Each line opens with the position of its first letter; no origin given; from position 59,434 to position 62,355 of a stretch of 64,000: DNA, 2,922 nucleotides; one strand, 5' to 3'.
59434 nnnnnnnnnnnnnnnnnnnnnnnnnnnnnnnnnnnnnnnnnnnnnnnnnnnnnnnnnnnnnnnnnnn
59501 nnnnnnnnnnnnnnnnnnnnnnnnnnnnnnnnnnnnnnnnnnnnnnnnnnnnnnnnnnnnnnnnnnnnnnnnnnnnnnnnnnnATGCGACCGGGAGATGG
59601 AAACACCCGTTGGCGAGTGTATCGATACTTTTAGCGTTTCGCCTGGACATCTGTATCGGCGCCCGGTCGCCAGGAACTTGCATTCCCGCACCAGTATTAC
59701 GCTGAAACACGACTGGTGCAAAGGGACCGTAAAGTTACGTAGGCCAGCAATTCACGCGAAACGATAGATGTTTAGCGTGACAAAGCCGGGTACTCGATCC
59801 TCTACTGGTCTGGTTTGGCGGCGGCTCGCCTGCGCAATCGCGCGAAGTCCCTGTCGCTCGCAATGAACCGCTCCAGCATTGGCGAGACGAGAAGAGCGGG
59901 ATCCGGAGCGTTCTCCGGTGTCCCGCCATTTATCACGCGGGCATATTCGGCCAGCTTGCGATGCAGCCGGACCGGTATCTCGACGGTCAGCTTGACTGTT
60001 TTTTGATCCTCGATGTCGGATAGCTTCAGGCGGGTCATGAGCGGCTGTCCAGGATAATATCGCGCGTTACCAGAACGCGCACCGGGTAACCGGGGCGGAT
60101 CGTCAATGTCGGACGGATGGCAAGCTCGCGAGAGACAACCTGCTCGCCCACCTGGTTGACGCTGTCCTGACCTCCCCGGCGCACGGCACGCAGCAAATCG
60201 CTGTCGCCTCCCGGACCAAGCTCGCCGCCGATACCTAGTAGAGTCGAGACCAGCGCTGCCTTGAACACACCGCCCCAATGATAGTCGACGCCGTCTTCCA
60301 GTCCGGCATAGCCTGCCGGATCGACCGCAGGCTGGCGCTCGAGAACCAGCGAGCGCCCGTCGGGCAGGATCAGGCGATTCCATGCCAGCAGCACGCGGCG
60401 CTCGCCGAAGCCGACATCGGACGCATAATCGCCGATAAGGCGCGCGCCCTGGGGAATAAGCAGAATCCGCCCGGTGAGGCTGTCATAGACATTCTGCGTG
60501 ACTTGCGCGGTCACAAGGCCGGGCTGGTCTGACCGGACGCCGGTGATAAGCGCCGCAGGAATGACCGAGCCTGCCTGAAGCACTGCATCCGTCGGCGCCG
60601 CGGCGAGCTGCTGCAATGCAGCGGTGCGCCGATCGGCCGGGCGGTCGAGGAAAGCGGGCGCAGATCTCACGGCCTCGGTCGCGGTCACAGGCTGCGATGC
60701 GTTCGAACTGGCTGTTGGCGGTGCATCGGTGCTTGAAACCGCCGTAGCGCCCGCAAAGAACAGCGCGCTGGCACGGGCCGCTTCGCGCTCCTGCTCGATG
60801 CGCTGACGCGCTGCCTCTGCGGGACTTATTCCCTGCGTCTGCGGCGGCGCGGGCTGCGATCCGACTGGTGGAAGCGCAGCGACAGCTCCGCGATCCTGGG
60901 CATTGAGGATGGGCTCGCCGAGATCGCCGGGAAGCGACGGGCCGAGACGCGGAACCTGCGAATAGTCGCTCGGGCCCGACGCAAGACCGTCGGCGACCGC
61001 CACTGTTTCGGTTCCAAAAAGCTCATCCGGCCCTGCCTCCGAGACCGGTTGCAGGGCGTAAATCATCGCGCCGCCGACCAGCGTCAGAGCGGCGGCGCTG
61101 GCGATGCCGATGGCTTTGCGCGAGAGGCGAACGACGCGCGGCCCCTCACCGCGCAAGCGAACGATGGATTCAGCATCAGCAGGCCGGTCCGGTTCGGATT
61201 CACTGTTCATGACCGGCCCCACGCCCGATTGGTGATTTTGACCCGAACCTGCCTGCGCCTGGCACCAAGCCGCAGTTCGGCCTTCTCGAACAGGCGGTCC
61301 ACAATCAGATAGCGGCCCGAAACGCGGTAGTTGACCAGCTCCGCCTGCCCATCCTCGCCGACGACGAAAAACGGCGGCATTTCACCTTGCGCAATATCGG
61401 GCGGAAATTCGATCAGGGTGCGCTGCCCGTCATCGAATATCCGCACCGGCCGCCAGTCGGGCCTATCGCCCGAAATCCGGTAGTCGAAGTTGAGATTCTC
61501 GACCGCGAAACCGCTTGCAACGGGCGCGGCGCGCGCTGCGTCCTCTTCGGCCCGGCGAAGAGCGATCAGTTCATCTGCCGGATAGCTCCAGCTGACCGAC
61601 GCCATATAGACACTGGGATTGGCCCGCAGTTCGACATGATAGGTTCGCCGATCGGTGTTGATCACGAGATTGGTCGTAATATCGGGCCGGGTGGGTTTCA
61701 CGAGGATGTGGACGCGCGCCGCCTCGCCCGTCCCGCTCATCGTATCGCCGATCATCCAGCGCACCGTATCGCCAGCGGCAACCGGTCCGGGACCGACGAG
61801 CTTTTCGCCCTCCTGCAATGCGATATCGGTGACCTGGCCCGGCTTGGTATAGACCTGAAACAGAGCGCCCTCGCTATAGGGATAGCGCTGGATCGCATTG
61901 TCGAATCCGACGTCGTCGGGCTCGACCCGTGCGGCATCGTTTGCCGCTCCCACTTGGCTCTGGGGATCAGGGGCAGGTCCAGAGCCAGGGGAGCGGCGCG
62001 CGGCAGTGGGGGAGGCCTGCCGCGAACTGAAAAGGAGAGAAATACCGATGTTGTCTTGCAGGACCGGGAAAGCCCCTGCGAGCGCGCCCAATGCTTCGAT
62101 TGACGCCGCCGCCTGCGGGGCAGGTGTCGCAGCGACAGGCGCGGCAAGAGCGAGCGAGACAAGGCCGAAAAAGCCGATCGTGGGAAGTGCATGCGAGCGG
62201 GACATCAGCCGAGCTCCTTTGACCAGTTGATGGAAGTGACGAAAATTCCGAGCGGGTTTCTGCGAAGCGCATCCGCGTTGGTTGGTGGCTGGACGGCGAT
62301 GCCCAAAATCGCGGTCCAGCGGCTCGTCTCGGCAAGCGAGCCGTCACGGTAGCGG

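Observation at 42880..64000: Candidate undescribed system: a lasso-peptide make/import/destroy module inside the quorum-sensing and frameshift control core of a conjugative element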

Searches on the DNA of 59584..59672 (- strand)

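Call 94: build_rna_model(alignment_id=A2, structure=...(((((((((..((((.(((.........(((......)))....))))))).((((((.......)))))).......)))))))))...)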
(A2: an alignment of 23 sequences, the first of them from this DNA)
Model R1 built from alignment A2 (23 sequences, 93 columns); structure: as given.
model positions 89; base pairs 25; branch points 1; effective number of sequences 1.78; information 0.64 bits per position. Calibrated on 0.2 Mb of random sequence (short: E-values are rough).
structure used (alignment columns):
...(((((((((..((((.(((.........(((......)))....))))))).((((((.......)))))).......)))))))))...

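Call 95: search_with_rna_model(model_id=R1, sources=[window, L017, L018, L019, L020, L021, L022, L023, L024, L025, L026, L063, L065, L067, L068, L069, L070, L071, L072, L077, L080, L081, L082, L083, L084, L085, L088, L089, L090, L093, L094, L096, L098, L099, L100, L101, L102, L103, L104, L105, L106, L107, L110, L111, L112, L014, L016, L040, L047, L079, L092, L095, L086, L087, L064, L073, L005], max_evalue=0.01)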
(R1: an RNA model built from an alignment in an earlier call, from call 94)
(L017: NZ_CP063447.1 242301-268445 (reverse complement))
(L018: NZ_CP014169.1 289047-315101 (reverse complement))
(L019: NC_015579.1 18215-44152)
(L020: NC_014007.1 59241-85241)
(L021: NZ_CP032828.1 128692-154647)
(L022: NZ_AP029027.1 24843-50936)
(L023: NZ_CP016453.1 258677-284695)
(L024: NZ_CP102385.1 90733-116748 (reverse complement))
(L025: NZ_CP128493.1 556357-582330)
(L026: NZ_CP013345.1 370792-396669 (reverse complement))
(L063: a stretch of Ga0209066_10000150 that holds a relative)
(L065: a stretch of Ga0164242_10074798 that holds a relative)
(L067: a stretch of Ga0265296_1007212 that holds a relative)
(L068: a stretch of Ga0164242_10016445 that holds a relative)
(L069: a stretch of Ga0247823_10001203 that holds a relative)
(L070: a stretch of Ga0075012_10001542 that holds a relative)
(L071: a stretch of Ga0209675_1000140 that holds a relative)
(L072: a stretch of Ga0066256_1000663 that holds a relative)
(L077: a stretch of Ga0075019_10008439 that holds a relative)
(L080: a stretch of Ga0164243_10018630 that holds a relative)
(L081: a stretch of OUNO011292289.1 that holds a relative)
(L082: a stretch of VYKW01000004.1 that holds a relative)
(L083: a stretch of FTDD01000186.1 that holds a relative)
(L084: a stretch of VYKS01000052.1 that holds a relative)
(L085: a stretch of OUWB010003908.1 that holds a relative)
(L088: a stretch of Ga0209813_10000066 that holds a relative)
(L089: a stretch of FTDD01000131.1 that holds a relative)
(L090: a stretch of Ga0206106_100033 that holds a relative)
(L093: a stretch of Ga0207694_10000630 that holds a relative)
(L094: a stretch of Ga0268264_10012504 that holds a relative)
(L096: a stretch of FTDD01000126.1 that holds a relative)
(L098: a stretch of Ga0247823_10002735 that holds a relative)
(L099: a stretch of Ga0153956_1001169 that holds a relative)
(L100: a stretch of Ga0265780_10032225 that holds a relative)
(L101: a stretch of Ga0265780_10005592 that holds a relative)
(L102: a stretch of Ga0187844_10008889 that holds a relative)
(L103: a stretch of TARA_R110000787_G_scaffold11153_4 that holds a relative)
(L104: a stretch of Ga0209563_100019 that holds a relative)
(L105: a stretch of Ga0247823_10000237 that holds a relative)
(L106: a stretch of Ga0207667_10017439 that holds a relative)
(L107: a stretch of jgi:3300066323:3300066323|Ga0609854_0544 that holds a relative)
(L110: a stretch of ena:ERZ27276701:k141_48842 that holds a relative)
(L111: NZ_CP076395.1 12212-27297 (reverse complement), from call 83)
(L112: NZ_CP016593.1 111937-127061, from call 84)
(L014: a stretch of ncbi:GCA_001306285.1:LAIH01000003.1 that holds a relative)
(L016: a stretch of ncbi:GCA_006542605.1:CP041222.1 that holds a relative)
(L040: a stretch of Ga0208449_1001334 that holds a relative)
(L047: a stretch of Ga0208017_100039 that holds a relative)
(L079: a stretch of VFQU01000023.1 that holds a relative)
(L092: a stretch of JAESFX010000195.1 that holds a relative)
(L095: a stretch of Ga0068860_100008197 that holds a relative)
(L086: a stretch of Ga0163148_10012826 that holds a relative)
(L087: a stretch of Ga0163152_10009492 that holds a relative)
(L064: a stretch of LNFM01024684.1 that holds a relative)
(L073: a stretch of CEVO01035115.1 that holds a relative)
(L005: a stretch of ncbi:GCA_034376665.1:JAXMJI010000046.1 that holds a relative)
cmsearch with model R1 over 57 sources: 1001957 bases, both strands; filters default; matches with E-value up to 0.01: 24.
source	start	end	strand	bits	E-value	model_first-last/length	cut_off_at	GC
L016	6529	6616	-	93.1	3.6e-17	1-89/89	no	0.62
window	59584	59672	-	92.7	4.5e-17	1-89/89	no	0.57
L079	6529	6616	-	90.8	1.2e-16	1-89/89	no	0.58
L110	1320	1408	+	89.9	1.9e-16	1-89/89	no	0.64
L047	16742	16829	-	87.3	6.9e-16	1-89/89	no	0.55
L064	4515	4602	-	87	8e-16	1-89/89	no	0.58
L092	14778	14865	-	85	2.2e-15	1-89/89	no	0.58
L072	14833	14922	-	77.6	9.6e-14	1-89/89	no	0.61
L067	7049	7138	-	75.4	2.9e-13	1-89/89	no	0.58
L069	14806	14895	-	74.7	4.2e-13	1-89/89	no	0.63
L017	16869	16960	-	74.4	4.9e-13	1-89/89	no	0.61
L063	8686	8775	-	74.2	5.4e-13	1-89/89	no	0.64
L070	15048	15137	-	74.2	5.4e-13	1-89/89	no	0.64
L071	14749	14838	-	71.4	2.3e-12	1-89/89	no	0.64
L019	16831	16922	-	64.5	7.4e-11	1-89/89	no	0.58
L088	4502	4594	+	55.6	7e-09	1-89/89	no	0.67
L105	14941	15030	-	55.5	7.3e-09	1-89/89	no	0.63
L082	5478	5570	+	53.3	2.2e-08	1-89/89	no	0.7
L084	5423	5515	+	53.3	2.2e-08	1-89/89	no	0.7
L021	7431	7520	+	51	7e-08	1-89/89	no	0.62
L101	5510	5600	+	49.5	1.6e-07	1-89/89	no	0.64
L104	5155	5249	+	46.7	6.3e-07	1-89/89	no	0.6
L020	7505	7598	+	36.8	9.6e-05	1-89/89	no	0.64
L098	1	71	+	34.2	0.00037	24-89/89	5'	0.65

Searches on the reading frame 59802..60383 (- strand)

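Call 6: search_protein_families(library=pfam, proteins=[window:59802-60383:-], max_evalue=0.01)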
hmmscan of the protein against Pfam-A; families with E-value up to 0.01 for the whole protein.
window:59802-60383:- (193 aa): 1 family
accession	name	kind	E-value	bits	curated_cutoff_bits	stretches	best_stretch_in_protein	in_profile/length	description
PF10038.14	DUF2274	-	3.4e-24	85.5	23.8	1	116-185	1-69/69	Protein of unknown function (DUF2274)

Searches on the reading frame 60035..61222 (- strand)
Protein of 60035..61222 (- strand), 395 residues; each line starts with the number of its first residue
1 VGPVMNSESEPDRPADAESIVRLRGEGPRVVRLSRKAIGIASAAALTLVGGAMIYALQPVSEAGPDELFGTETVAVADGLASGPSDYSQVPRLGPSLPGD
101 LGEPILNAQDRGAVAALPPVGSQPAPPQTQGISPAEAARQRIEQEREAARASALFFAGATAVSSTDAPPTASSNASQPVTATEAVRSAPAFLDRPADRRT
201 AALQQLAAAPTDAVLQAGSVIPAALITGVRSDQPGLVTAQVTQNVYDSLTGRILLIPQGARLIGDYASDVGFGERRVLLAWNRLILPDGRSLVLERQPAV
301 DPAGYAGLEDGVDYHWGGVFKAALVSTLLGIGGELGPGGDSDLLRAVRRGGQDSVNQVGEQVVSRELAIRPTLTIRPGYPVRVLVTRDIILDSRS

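Call 6: search_protein_families(library=pfam, proteins=[window:60035-61222:-], max_evalue=0.01)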
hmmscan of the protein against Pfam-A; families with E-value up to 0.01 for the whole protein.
window:60035-61222:- (395 aa): 1 family
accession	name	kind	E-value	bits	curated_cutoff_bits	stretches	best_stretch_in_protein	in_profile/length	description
PF03743.19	TrbI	-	1.3e-61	208.2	35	1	214-391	1-188/188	Bacterial conjugation TrbI-like protein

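Call 82: search_dna_similar(query=window:60035-61222:-, collection=plasmids, mode=protein, max_rows=25, max_evalue=1e-30)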
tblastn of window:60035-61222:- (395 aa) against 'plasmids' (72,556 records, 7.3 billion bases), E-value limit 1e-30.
Records with a match: 1401; places in all: 1471; records where one place covers at least 80% of the query: 130.
Best place of each record, by identity: 60-80% 15; <60% 1386.
By first word of the organism name: Agrobacterium 207; Rhizobium 124; Xanthomonas 121; Escherichia 82; uncultured 79; Campylobacter 73; Klebsiella 62; Citrobacter 57; Neisseria 52; Enterobacter 45; and 108 more.
By predicted mobility (MOB-suite, as given by PLSDB): conjugative 1108; non-mobilizable 210; mobilizable 83.
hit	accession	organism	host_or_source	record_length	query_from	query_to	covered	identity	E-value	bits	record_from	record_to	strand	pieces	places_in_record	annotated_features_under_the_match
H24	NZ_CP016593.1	Ketogulonicigenium vulgare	cell culture,China: Zibo, Shandong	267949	3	392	99%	51.5%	9e-91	306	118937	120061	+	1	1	TrbI/VirB10 family protein | trbG: P-type conjugative transfer protein TrbG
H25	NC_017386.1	Ketogulonicigenium vulgare WSH-001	-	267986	3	392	99%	51.5%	9e-91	306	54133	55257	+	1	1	TrbI/VirB10 family protein | trbG: P-type conjugative transfer protein TrbG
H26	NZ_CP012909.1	Ketogulonicigenium vulgare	cell culture,Tianjin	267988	3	392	99%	51.5%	9e-91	306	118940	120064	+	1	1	TrbI/VirB10 family protein | trbG: P-type conjugative transfer protein TrbG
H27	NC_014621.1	Ketogulonicigenium vulgare Y25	-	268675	3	392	99%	51.5%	9e-91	306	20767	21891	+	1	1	TrbI/VirB10 family protein | trbG: P-type conjugative transfer protein TrbG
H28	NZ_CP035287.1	Paracoccus versutus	whole organism,soil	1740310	16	391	95%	53.0%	3e-89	301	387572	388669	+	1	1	none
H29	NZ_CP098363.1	Paracoccus sp. TOH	cell cuture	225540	21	391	94%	53.6%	4e-88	298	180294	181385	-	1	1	TrbI/VirB10 family protein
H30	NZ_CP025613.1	Niveispirillum cyanobacteriorum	sing cell,cyanobacterial aggregates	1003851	12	392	96%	52.0%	4e-91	307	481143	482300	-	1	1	none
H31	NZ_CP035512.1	Haematobacter massiliensis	single cell,human skin swab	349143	21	392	94%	53.2%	9e-91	306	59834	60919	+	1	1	TrbI/VirB10 family protein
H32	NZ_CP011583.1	Enterobacter hormaechei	Homo sapiens,Perirectal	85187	21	392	94%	53.1%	2e-89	302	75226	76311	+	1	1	TrbI/VirB10 family protein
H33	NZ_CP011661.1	Enterobacter hormaechei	Homo sapiens,Perirectal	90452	21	392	94%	53.1%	2e-89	302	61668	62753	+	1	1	TrbI/VirB10 family protein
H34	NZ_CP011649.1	Enterobacter hormaechei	Homo sapiens,Perirectal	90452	21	392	94%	53.1%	2e-89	302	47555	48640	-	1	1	TrbI/VirB10 family protein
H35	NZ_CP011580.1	Enterobacter hormaechei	Homo sapiens,respiratory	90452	21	392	94%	53.1%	2e-89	302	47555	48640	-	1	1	TrbI/VirB10 family protein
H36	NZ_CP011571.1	Enterobacter hormaechei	Homo sapiens,Urine/Genitourinary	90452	21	392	94%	53.1%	2e-89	302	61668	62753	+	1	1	TrbI/VirB10 family protein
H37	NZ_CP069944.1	Klebsiella oxytoca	Homo sapiens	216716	21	392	94%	53.1%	2e-89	302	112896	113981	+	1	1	TrbI/VirB10 family protein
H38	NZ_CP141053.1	Paracoccus denitrificans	-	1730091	21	393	94%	52.6%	4e-84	286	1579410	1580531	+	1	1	none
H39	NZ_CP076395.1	Sphingopyxis indica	Single cell,HCH dumpsite soil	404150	21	392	94%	52.7%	6e-91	306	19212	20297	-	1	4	TrbI/VirB10 family protein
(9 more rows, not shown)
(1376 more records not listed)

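Call 83: get_annotated_region(hit=H39, flank=7000)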
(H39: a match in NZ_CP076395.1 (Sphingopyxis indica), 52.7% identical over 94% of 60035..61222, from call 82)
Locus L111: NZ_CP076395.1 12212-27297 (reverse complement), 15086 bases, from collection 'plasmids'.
description: Sphingopyxis indica strain MC4 plasmid pMC4, complete sequence
organism: Sphingopyxis indica (NCBI taxid 436663)
taxonomy: Bacteria; Pseudomonadota; Alphaproteobacteria; Sphingomonadales; Sphingomonadaceae; Sphingopyxis; Sphingopyxis indica
host: -; source: Single cell,HCH dumpsite soil; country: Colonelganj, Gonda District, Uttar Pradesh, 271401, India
typing (MOB-suite, as given by PLSDB): conjugative; relaxase MOBP; mating-pair formation MPF_T
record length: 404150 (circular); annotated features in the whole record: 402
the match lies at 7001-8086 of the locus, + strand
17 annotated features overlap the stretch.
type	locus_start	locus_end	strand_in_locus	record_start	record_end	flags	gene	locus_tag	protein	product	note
CDS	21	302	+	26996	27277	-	-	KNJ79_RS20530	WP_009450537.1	VirB3 family type IV secretion system protein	-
CDS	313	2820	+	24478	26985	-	trbE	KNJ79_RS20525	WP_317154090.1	conjugal transfer protein TrbE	-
CDS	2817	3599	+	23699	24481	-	trbJ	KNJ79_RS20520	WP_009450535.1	P-type conjugative transfer protein TrbJ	GO:0009291 - unidirectional conjugation [Evidence IEA]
CDS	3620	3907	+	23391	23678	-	trbK-alt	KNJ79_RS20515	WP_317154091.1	putative entry exclusion protein TrbK-alt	GO:0009292 - horizontal gene transfer [Evidence IEA]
CDS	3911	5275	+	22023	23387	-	trbL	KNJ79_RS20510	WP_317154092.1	P-type conjugative transfer protein TrbL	GO:0009291 - unidirectional conjugation [Evidence IEA]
CDS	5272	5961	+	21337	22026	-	trbF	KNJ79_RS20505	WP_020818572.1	conjugal transfer protein TrbF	-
CDS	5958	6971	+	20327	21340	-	trbG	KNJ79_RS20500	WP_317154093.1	P-type conjugative transfer protein TrbG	GO:0009291 - unidirectional conjugation [Evidence IEA]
CDS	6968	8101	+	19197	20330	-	-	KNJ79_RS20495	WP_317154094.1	TrbI/VirB10 family protein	-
CDS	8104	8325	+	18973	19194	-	-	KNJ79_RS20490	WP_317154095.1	DUF2274 domain-containing protein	-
CDS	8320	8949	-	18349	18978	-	-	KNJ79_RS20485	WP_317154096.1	WHG domain-containing protein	-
CDS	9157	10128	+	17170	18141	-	-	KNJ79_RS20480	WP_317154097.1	LysR family transcriptional regulator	-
CDS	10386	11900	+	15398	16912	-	istA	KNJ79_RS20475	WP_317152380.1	IS21 family transposase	-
CDS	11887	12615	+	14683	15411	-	istB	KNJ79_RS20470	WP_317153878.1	IS21-like element helper ATPase IstB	-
CDS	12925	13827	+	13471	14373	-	-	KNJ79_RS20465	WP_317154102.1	WYL domain-containing protein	-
CDS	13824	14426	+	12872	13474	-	-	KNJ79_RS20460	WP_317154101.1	DUF1819 family protein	-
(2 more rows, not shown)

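Call 84: get_annotated_region(hit=H24, flank=7000)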
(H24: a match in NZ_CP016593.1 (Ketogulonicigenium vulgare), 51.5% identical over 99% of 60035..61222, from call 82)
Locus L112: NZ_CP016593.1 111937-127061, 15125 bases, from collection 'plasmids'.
description: Ketogulonicigenium vulgare strain SKV plasmid pKvSKV1, complete sequence
organism: Ketogulonicigenium vulgare (NCBI taxid 92945)
taxonomy: Bacteria; Pseudomonadota; Alphaproteobacteria; Rhodobacterales; Roseobacteraceae; Ketogulonicigenium; Ketogulonicigenium vulgare
host: -; source: cell culture,China: Zibo, Shandong; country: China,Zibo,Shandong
typing (MOB-suite, as given by PLSDB): conjugative; replicon IncP; relaxase MOBP; mating-pair formation MPF_T
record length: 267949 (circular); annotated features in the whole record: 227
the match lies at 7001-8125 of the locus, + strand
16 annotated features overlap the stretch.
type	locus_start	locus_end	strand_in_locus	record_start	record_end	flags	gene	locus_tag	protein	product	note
CDS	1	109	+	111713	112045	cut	-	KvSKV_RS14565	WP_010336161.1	TrbC/VirB2 family protein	-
CDS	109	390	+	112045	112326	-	-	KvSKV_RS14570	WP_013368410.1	VirB3 family type IV secretion system protein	-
CDS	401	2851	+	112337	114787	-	trbE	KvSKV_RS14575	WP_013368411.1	conjugal transfer protein TrbE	-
CDS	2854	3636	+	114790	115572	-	trbJ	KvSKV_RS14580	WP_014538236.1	P-type conjugative transfer protein TrbJ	GO:0009291 - unidirectional conjugation [Evidence IEA]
CDS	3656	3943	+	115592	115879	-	trbK-alt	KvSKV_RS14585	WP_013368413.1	putative entry exclusion protein TrbK-alt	GO:0009292 - horizontal gene transfer [Evidence IEA]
CDS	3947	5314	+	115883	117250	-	trbL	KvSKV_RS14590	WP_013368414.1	P-type conjugative transfer protein TrbL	GO:0009291 - unidirectional conjugation [Evidence IEA]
CDS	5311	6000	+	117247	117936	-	trbF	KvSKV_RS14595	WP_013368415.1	conjugal transfer protein TrbF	-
CDS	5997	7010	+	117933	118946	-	trbG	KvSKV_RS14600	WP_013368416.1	P-type conjugative transfer protein TrbG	GO:0009291 - unidirectional conjugation [Evidence IEA]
CDS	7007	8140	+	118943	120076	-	-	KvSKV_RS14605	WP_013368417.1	TrbI/VirB10 family protein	-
CDS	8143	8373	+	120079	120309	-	-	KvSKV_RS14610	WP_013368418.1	DUF2274 domain-containing protein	-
CDS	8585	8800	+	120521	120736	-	-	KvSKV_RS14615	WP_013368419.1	type II toxin-antitoxin system Phd/YefM family antitoxin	-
CDS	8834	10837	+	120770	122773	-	-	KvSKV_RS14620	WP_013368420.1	class I SAM-dependent DNA methyltransferase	-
CDS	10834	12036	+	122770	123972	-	-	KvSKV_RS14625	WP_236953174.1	restriction endonuclease subunit S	GO:0006304 - DNA modification [Evidence IEA]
CDS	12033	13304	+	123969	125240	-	-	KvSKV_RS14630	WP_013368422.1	AAA family ATPase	-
CDS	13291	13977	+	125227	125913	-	-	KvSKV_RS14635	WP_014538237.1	retron system putative HNH endonuclease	GO:0051607 - defense response to virus [Evidence IEA]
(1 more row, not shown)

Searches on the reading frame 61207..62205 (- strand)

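Call 6: search_protein_families(library=pfam, proteins=[window:61207-62205:-], max_evalue=0.01)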
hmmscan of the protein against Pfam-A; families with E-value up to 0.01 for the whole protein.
window:61207-62205:- (332 aa): 1 family
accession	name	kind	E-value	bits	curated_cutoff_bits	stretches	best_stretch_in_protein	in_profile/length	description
PF03524.21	CagX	-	5.7e-72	242.2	34.2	1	103-326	1-197/198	Conjugal transfer protein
